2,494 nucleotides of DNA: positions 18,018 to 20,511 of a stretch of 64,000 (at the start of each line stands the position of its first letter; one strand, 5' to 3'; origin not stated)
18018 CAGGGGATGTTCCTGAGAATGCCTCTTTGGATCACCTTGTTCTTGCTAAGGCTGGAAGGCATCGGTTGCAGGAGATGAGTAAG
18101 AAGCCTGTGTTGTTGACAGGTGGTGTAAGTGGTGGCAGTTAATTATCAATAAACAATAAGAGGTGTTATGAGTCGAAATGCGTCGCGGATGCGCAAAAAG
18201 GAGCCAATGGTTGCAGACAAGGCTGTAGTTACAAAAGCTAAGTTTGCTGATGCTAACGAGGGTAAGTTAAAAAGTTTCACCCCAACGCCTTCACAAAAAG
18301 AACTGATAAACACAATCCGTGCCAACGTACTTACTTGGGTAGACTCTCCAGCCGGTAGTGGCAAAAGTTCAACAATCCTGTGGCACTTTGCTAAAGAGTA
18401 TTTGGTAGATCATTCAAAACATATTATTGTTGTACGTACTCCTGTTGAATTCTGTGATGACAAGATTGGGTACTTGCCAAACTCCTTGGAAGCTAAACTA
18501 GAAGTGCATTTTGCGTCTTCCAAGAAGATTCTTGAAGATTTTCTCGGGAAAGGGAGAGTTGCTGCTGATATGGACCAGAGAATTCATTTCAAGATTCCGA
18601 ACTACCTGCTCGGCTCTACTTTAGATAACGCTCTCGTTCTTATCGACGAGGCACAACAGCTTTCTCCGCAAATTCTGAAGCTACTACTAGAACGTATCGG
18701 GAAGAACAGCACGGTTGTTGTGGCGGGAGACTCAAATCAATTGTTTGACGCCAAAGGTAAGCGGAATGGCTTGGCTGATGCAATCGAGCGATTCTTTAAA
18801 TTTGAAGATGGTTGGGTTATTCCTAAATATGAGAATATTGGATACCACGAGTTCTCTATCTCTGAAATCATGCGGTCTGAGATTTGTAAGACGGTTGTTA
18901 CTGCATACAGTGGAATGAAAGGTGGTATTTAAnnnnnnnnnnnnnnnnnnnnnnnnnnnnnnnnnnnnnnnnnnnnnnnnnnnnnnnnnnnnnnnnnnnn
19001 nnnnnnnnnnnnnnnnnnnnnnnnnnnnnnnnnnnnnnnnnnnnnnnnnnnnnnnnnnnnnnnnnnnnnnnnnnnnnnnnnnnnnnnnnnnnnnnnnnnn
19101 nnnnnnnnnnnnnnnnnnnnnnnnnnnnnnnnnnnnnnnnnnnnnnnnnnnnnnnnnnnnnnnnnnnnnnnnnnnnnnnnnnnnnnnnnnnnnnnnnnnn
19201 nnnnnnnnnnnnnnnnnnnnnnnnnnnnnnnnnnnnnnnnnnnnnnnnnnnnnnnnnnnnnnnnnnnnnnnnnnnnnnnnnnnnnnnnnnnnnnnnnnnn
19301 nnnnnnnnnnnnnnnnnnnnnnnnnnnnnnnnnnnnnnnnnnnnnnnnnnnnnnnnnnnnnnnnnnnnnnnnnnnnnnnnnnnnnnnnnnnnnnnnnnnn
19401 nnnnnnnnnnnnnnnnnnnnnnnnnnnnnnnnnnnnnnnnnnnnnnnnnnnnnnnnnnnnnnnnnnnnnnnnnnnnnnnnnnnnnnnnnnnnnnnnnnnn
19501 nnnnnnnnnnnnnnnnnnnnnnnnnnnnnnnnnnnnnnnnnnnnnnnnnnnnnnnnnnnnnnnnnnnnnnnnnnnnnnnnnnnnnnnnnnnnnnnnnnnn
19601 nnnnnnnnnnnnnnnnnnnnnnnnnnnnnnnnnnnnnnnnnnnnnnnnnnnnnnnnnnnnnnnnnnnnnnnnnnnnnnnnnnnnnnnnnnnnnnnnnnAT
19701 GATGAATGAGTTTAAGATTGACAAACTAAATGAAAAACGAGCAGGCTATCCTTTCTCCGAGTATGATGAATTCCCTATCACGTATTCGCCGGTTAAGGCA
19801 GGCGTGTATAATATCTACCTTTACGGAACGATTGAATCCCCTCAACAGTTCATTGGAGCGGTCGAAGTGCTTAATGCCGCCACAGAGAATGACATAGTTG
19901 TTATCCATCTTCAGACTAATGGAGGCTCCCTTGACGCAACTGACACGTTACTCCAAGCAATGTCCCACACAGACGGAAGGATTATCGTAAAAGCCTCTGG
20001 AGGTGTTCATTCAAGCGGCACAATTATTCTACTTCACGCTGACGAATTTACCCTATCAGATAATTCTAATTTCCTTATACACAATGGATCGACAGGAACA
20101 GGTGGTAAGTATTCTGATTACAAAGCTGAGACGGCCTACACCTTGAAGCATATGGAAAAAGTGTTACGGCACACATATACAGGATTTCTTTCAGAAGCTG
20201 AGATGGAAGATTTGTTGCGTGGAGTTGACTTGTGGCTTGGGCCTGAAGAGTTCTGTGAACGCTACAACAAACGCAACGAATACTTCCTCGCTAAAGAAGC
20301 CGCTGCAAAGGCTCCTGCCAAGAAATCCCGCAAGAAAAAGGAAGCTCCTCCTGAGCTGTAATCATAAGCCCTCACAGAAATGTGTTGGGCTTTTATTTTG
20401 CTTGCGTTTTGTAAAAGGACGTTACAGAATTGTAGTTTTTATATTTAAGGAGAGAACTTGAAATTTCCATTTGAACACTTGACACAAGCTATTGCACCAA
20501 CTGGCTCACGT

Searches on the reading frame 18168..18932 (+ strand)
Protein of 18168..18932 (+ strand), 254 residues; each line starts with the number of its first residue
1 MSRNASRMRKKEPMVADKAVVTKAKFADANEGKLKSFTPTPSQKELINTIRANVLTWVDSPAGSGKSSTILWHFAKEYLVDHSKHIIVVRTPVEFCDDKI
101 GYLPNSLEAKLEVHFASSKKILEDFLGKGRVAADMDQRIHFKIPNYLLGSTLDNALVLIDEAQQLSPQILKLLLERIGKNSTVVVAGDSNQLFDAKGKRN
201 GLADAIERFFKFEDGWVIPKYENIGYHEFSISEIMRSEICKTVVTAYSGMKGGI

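Call 47: search_protein_families(library=pfam, proteins=[window:18168-18932:+], max_evalue=0.001)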
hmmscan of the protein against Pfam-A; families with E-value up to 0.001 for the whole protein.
window:18168-18932:+ (254 aa): 7 families
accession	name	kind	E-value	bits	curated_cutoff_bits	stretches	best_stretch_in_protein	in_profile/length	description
PF02562.22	PhoH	-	8.5e-35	120.5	27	1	40-247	6-204/205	PhoH-like protein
PF13245.12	AAA_19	-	7.9e-07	29.8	25.1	1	43-193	1-130/134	AAA domain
PF13604.12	AAA_30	-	2.8e-06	27.6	27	0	153-192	88-128/191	AAA domain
PF00580.27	UvrD-helicase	-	3.2e-05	24.2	23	0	156-191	215-250/271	UvrD/REP helicase N-terminal domain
PF25199.1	nSTAND_NTPase5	-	0.00053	20.3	34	0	51-103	39-90/145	Novel STAND NTPase 5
PF01443.25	Viral_helicase1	-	0.00054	20.3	21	0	147-196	54-101/228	Viral superfamily 1 RNA helicase core domain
PF05127.21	NAT10_TcmA_helicase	-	0.00075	19.8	22.7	0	60-177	4-113/176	RNA cytidine acetyltransferase NAT10/TcmA, helicase domain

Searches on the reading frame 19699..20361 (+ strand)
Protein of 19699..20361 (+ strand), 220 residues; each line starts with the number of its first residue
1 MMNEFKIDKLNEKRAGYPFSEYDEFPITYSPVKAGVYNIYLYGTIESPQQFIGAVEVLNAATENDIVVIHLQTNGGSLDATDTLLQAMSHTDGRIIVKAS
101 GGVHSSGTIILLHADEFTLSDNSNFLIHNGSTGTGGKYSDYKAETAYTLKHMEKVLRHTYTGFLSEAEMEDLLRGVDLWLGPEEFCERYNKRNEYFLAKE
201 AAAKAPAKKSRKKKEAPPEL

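Call 47: search_protein_families(library=pfam, proteins=[window:19699-20361:+], max_evalue=0.001)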
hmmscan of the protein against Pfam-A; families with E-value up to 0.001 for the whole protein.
window:19699-20361:+ (220 aa): 2 families
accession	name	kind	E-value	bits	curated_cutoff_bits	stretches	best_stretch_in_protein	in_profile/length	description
PF00574.28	CLP_protease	-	3e-11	44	20.2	1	49-161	31-144/182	Clp protease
PF25145.1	NfeD1b_N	-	1.2e-06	28.7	40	1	36-154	2-119/189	NfeD1b, N-terminal domain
